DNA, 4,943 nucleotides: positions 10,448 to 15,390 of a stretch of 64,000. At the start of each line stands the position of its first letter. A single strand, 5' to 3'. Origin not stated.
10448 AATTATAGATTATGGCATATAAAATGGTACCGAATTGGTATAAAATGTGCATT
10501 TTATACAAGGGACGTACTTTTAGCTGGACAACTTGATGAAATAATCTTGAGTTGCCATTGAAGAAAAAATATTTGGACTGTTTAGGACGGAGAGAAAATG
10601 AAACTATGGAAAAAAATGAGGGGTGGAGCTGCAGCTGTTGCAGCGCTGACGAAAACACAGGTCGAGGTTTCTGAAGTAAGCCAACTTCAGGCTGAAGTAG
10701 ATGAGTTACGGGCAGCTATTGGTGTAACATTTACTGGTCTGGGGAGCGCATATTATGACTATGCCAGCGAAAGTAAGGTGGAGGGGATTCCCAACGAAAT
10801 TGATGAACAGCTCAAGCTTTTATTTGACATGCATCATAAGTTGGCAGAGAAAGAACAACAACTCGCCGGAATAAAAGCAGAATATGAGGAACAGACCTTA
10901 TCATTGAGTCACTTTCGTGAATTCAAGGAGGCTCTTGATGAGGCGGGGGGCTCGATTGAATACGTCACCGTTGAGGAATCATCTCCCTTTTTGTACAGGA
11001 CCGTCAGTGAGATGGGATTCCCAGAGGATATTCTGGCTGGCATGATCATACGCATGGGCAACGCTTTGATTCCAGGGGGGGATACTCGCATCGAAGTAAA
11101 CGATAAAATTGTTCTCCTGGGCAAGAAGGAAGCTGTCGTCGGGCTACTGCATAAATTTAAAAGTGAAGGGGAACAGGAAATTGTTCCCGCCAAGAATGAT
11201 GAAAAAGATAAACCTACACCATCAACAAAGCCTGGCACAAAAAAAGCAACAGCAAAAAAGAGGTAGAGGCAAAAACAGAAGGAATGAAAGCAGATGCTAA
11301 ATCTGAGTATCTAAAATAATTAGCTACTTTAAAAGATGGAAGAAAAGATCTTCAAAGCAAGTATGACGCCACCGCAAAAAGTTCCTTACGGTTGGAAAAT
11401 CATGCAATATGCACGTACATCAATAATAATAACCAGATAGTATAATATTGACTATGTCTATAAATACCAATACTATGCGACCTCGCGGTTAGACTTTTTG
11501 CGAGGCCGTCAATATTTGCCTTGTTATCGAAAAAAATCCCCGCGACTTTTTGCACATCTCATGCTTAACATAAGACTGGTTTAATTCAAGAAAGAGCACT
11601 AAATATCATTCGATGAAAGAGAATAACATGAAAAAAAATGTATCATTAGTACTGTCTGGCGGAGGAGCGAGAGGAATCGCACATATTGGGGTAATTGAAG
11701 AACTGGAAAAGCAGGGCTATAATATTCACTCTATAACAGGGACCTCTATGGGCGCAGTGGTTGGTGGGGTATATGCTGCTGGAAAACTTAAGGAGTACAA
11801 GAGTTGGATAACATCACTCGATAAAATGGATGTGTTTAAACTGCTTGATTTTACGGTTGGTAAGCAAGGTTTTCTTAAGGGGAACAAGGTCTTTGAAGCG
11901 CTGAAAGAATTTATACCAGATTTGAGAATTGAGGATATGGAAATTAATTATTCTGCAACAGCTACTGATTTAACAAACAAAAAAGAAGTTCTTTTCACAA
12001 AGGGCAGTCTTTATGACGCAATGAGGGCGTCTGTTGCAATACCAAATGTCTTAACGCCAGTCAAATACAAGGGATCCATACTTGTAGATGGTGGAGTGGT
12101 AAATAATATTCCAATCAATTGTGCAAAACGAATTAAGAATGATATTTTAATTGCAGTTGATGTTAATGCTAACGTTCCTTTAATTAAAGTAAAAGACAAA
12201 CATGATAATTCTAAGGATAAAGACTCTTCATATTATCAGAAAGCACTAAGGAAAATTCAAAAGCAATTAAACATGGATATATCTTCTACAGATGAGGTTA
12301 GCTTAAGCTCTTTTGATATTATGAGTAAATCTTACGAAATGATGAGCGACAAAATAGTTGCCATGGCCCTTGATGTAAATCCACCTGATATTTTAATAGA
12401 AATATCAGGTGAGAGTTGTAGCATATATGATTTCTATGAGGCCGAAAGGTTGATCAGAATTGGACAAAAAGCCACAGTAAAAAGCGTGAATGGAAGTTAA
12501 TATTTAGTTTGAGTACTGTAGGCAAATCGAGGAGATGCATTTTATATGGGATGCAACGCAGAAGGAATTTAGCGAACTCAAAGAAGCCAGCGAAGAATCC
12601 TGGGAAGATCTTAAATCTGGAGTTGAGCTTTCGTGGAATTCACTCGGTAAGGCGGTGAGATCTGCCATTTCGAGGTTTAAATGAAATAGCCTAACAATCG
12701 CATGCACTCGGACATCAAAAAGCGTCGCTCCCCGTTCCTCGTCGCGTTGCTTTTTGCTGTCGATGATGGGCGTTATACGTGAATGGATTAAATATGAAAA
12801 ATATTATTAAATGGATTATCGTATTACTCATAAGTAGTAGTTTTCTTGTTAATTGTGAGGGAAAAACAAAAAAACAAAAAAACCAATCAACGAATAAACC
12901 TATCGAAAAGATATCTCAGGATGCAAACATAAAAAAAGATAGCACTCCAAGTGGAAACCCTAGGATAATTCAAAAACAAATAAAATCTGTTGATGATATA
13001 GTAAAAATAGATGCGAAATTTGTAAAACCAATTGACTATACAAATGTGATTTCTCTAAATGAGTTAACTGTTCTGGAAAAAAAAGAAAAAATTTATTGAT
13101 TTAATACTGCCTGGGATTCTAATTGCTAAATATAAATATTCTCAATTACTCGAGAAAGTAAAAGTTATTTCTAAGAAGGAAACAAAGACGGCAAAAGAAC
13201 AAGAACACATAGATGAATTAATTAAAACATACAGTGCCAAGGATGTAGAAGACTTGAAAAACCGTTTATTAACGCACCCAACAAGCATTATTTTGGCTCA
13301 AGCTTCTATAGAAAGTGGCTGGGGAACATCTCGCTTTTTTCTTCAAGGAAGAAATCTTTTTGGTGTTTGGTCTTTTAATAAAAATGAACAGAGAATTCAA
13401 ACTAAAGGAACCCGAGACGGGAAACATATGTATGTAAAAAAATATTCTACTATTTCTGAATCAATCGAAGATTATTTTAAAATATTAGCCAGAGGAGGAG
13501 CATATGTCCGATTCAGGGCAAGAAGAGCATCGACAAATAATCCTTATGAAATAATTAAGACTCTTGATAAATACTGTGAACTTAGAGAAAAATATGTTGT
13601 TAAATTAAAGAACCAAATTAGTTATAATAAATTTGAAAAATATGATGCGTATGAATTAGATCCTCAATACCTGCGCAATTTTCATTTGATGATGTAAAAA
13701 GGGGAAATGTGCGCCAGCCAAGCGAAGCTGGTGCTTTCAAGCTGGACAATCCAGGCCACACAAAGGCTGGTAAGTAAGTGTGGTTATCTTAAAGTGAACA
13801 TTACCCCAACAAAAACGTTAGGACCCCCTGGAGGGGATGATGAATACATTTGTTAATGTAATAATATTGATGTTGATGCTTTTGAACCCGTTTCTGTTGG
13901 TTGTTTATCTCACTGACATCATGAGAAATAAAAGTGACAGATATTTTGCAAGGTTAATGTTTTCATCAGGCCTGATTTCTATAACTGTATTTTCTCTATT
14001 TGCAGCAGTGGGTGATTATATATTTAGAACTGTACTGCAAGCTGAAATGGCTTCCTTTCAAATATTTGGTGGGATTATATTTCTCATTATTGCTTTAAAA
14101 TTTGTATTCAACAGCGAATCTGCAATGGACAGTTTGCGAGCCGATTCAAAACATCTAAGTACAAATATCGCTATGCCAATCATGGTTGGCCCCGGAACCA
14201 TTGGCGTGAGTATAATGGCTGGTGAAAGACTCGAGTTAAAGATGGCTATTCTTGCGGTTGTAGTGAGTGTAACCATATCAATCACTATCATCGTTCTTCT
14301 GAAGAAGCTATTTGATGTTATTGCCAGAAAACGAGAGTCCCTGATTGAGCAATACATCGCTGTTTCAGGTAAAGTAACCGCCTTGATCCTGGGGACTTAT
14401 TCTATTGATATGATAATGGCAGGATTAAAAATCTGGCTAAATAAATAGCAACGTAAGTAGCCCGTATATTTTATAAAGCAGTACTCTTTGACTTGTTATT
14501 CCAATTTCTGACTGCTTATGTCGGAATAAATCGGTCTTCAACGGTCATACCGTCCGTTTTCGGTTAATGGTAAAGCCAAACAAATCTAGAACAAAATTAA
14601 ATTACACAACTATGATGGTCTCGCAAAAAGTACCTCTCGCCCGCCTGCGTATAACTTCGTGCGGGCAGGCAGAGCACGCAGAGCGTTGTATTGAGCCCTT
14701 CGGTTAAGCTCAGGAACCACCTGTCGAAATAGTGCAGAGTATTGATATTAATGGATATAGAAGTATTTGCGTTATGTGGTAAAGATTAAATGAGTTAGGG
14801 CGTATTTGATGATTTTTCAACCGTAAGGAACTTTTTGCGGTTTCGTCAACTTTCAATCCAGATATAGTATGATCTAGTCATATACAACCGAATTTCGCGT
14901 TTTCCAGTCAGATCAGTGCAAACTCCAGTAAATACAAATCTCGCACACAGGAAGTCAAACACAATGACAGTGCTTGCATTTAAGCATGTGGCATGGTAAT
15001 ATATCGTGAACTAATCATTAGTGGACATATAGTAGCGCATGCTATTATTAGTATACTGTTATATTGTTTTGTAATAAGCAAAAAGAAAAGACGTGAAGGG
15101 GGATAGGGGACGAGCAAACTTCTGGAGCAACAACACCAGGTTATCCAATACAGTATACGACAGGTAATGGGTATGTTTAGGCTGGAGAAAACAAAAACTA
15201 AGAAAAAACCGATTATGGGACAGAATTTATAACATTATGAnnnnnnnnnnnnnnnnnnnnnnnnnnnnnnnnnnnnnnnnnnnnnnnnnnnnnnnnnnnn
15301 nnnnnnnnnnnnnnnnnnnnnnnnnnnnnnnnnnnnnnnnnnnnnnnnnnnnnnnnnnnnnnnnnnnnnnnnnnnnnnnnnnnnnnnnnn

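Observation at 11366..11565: Third, diverged MITE copy in opposite orientation downstream of the TrkA-C gene, plus extra TIR fragment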

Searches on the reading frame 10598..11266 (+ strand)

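Call 13: search_protein_families(library=pfam, proteins=[window:10598-11266:+])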
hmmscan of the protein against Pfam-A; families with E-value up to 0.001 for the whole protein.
window:10598-11266:+ (222 aa): 1 family
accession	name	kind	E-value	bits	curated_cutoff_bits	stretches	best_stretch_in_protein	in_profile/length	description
PF02080.26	TrkA_C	-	2.7e-10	40.5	27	1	121-180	2-63/71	TrkA-C domain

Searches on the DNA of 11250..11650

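Call 59: search_rna_families(source=window, start=11250, end=11650, threshold=evalue, max_evalue=1)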
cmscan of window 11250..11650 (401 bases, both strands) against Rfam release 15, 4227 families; matches with E-value up to 1: 0.
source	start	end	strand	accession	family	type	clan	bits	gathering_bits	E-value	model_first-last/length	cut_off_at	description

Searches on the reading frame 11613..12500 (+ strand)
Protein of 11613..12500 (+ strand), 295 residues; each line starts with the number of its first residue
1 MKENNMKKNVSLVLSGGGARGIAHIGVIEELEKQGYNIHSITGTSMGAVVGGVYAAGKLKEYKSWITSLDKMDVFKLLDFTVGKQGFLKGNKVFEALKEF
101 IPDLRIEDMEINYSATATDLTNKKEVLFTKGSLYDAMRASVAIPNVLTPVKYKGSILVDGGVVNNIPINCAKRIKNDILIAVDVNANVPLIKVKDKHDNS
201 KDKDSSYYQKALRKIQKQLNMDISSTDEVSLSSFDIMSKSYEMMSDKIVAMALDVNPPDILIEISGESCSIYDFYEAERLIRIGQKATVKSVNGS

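Call 11: find_encoding_contigs(protein=window:11613-12500:+, flank=10000, max_places=6)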
Protein window:11613-12500:+ (295 aa): no gene with exactly this product is on record in the collection.

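Call 13: search_protein_families(library=pfam, proteins=[window:11613-12500:+])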
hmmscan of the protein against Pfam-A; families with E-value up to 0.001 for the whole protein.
window:11613-12500:+ (295 aa): 1 family
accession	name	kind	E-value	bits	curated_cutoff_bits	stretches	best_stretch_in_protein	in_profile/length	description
PF01734.28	Patatin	-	8.7e-33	114.6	27.7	1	12-169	1-188/191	Patatin-like phospholipase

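Call 29: find_homologous_proteins(query=window:11628-12500:+, max_evalue=1e-30)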
Query window:11628-12500:+ (290 aa): 4290 proteins with E <= 1e-30 among 7341 candidates; the best 120 are listed.
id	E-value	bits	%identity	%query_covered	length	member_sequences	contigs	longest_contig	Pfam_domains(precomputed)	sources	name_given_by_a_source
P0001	1.7e-182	623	100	100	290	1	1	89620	PF01734.28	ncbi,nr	ncbi:MAG: patatin-like phospholipase family protein [Candidatus Marinimicrobia bacterium]|nr:patatin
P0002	5.3e-146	503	79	99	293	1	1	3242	PF01734.28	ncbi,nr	ncbi:MAG: patatin-like phospholipase family protein [Bacteroidota bacterium]|nr:patatin-like phospho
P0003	3.4e-143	494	77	99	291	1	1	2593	PF01734.28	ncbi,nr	ncbi:MAG: patatin-like phospholipase family protein [Bacteroidota bacterium]|nr:patatin-like phospho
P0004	1.4e-136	472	76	99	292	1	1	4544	PF01734.28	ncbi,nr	ncbi:MAG: patatin-like phospholipase family protein [Bacteroidota bacterium]|nr:patatin-like phospho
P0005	1.0e-132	460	66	99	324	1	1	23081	PF01734.28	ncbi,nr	ncbi:MAG: patatin-like phospholipase family protein [Bacteroidota bacterium]|nr:patatin-like phospho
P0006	6.4e-121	421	70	97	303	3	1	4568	PF01734.28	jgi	jgi:NTE family protein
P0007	5.1e-112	392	63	98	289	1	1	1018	PF01734.28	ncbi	-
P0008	7.7e-112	391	64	98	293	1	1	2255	PF01734.28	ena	-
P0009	9.2e-112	391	64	98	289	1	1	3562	PF01734.28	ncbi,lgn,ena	-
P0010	9.6e-112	391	63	97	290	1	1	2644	PF01734.28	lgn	-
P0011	1.2e-111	391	63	99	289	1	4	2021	PF01734.28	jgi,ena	-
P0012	1.3e-111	390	64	98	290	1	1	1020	PF01734.28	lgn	-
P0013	2.2e-111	390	63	99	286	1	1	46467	PF01734.28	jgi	jgi:NTE family protein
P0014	3.0e-111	389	64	98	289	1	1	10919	PF01734.28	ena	-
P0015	3.6e-111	389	64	98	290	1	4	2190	PF01734.28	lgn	-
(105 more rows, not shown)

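Call 30: find_encoding_contigs(protein=P0005, flank=10000, max_places=3)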
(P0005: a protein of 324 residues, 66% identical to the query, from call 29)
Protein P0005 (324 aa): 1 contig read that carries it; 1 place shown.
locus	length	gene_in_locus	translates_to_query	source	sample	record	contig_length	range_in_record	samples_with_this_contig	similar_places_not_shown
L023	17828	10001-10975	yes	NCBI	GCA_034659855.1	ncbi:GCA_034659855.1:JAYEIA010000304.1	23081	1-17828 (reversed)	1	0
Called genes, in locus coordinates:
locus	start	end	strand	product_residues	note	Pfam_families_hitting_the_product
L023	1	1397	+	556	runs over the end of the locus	PF13100:OstA_2, PF03968:LptD_N (faint)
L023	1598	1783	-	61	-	PF13370:Fer4_13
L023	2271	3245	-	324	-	PF00493:MCM (weak), PF20030:bpMoxR, PF00004:AAA (faint), PF07726:AAA_3, PF07728:AAA_5, PF17863:AAA_lid_2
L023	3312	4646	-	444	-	PF13145:Rotamase_2 (weak), PF13616:Rotamase_3, PF00639:Rotamase, PF13616:Rotamase_3 (weak)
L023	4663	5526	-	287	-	-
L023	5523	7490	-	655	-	PF13145:Rotamase_2 (weak), PF13616:Rotamase_3, PF00639:Rotamase, PF13616:Rotamase_3, PF00639:Rotamase, PF13145:Rotamase_2 (weak)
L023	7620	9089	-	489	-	PF00478:IMPDH, PF00571:CBS, PF00977:His_biosynth (weak), PF03060:NMO, PF01070:FMN_dh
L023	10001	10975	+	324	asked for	PF01734:Patatin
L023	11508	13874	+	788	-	PF00515:TPR_1, PF07719:TPR_2 (weak), PF13374:TPR_10, PF13424:TPR_12, PF00515:TPR_1 (weak), PF13374:TPR_10 (weak), PF13424:TPR_12, PF02518:HATPase_c, +12 more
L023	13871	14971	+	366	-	PF00072:Response_reg, PF00512:HisKA (weak), PF02518:HATPase_c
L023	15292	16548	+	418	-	PF01926:MMR_HSR1, PF18128:HydF_dimer, PF18133:HydF_tetramer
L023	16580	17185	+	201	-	PF00857:Isochorismatase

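Call 31: find_encoding_contigs(protein=P0004, flank=10000, max_places=3)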
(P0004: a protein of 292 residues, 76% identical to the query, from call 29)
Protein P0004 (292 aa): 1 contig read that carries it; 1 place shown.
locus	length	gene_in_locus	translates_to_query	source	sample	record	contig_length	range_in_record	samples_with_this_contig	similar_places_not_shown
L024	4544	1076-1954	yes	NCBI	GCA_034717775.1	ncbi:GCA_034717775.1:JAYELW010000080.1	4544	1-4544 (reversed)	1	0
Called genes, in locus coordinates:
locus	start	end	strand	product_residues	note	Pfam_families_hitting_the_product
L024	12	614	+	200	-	-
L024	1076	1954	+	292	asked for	PF01734:Patatin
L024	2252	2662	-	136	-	-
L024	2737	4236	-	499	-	-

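Call 32: find_encoding_contigs(protein=P0002, flank=10000, max_places=3)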
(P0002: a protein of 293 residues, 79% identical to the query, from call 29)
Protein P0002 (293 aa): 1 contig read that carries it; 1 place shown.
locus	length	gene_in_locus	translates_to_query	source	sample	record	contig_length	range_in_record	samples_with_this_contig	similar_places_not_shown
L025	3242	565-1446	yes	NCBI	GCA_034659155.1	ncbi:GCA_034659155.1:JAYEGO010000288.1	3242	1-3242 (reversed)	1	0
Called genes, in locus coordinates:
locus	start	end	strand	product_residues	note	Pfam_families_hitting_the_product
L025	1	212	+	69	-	?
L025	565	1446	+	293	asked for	PF01734:Patatin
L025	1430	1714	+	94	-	PF13520:AA_permease_2, PF00324:AA_permease (weak)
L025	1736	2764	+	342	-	PF12833:HTH_18, PF00165:HTH_AraC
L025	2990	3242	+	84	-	?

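Call 43: find_encoding_contigs(protein=P0001, flank=10000, max_places=6)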
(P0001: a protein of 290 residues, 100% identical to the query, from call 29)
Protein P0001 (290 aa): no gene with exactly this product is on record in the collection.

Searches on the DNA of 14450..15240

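Call 60: search_rna_families(source=window, start=14450, end=15240, threshold=evalue, max_evalue=1)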
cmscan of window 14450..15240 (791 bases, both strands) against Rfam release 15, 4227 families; matches with E-value up to 1: 0.
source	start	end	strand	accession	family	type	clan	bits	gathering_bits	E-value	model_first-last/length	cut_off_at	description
